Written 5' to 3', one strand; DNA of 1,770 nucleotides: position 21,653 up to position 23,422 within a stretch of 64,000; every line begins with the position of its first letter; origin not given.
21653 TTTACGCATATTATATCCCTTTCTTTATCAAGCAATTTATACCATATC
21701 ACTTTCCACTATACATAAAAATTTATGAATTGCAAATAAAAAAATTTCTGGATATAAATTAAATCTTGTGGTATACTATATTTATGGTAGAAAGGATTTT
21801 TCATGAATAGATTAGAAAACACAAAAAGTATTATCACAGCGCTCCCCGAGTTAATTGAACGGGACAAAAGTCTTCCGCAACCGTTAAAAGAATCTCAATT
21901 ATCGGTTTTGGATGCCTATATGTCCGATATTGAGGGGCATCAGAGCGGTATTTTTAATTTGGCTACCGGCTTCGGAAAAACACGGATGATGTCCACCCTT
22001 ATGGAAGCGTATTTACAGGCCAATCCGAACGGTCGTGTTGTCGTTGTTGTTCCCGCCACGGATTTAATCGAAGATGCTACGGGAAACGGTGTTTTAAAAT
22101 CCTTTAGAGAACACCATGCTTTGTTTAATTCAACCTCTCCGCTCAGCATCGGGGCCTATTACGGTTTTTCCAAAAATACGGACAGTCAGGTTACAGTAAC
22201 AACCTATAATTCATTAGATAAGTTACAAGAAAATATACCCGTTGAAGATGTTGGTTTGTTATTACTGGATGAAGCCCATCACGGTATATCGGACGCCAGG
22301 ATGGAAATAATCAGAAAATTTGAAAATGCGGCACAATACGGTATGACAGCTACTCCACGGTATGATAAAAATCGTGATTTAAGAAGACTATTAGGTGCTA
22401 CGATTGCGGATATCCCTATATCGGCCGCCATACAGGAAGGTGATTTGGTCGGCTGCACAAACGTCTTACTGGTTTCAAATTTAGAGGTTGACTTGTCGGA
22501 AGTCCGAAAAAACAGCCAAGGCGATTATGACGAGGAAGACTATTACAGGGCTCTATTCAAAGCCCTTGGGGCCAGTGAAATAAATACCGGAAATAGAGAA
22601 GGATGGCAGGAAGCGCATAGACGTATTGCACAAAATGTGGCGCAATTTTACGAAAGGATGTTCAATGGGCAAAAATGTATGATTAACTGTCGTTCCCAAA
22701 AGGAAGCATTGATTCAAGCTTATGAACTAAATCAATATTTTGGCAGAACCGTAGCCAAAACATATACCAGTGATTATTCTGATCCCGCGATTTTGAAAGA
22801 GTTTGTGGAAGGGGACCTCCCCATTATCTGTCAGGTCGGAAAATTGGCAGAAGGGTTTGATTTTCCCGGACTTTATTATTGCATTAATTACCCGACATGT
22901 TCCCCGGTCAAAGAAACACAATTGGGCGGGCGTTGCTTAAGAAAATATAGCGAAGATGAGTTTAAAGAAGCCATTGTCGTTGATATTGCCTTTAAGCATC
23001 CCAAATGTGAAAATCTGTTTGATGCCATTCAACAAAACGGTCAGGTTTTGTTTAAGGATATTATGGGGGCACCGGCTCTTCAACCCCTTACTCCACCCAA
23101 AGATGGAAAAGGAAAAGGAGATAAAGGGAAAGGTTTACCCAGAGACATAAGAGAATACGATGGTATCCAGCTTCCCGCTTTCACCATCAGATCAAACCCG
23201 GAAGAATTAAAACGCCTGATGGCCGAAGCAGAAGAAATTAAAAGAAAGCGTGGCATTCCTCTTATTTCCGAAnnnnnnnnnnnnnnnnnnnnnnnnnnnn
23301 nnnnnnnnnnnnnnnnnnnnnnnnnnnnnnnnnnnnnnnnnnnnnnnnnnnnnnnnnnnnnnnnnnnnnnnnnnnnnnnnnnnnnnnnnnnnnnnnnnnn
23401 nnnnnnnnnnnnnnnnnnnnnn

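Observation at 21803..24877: DEAH helicase fused to six ~80-aa tandem repeats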

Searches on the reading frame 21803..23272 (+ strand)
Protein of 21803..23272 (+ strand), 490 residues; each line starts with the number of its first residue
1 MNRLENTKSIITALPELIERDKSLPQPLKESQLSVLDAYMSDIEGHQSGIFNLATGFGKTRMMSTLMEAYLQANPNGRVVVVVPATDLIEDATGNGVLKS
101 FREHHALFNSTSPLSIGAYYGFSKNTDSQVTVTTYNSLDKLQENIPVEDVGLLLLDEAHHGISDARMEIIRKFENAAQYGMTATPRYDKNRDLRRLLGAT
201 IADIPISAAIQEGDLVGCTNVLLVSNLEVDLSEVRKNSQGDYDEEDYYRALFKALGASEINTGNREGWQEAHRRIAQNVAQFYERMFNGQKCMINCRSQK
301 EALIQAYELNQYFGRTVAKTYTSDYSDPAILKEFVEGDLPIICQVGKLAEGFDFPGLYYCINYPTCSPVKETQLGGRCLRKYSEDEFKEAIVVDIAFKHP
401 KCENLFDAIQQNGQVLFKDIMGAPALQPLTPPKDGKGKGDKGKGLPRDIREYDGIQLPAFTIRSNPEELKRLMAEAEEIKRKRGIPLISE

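Call 38: search_solved_structures(query=window:21803-23272:+, max_evalue=0.001)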
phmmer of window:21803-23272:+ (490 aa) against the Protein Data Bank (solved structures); distinct sequences matched with E-value up to 0.001: 4.
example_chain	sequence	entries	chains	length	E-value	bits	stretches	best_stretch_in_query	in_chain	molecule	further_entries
3h1t_A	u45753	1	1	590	1.6e-06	30.3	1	139-243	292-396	Type I site-specific restriction-modification system, R (Restriction) subunit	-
6p4f_A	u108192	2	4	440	1.6e-05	26.9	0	12-191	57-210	DNA-dependent ATPase XPBII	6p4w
5tnu_A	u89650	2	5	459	1.9e-05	26.7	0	12-191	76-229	DNA-dependent ATPase XPBII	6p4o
7clg_A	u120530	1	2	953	0.00036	22.5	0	112-214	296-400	Putative helicase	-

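Call 39: find_homologous_proteins(query=window:21803-23272:+, max_evalue=1e-10)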
Query window:21803-23272:+ (490 aa): 60 proteins with E <= 1e-10 among 8000 candidates.
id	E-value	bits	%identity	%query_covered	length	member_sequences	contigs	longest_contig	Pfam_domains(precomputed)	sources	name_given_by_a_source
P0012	1.3e-129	451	47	100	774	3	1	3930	PF00270.36,PF00176.30,PF18766.8,PF00271.38,PF04851.22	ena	-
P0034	2.4e-123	430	46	97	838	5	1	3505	PF00270.36,PF00176.30,PF18766.8,PF00271.38,PF04851.22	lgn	-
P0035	4.4e-122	426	47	94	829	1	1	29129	PF00270.36,PF18766.8,PF00271.38,PF04851.22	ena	-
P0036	3.1e-121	423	46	94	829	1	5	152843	PF00270.36,PF18766.8,PF00271.38,PF04851.22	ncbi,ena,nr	ncbi:MAG: DEAD/DEAH box helicase family protein [Alphaproteobacteria bacterium]|nr:DEAD/DEAH box hel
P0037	3.2e-121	423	46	94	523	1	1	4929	PF00270.36,PF00176.30,PF18766.8,PF00271.38,PF04851.22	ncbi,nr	ncbi:MAG: DEAD/DEAH box helicase family protein, partial [Alphaproteobacteria bacterium]|nr:DEAD/DEA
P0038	2.2e-119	417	45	94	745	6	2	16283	PF00270.36,PF18766.8,PF00271.38,PF04851.22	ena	-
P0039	4.8e-119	416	47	94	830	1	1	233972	PF00270.36,PF18766.8,PF00271.38,PF04851.22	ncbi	-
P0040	6.6e-119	416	45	94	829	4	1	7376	PF00270.36,PF18766.8,PF00271.38,PF04851.22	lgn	-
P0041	2.6e-118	414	45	94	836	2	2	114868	PF00270.36,PF18766.8,PF00271.38,PF04851.22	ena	-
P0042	1.1e-117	412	46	94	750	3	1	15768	PF00270.36,PF18766.8,PF00271.38,PF04851.22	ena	-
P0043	4.7e-117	410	46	94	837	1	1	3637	PF00270.36,PF18766.8,PF00271.38,PF04851.22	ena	-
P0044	2.5e-116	407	45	94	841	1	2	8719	PF00270.36,PF18766.8,PF00271.38,PF04851.22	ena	-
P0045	5.2e-116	406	45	94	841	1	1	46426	PF00270.36,PF18766.8,PF00271.38,PF04851.22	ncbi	-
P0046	1.4e-115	405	44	94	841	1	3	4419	PF00270.36,PF18766.8,PF00271.38,PF04851.22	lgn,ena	-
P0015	6.0e-112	393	43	99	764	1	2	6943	PF00270.36,PF00176.30,PF18766.8,PF00271.38,PF04851.22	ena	-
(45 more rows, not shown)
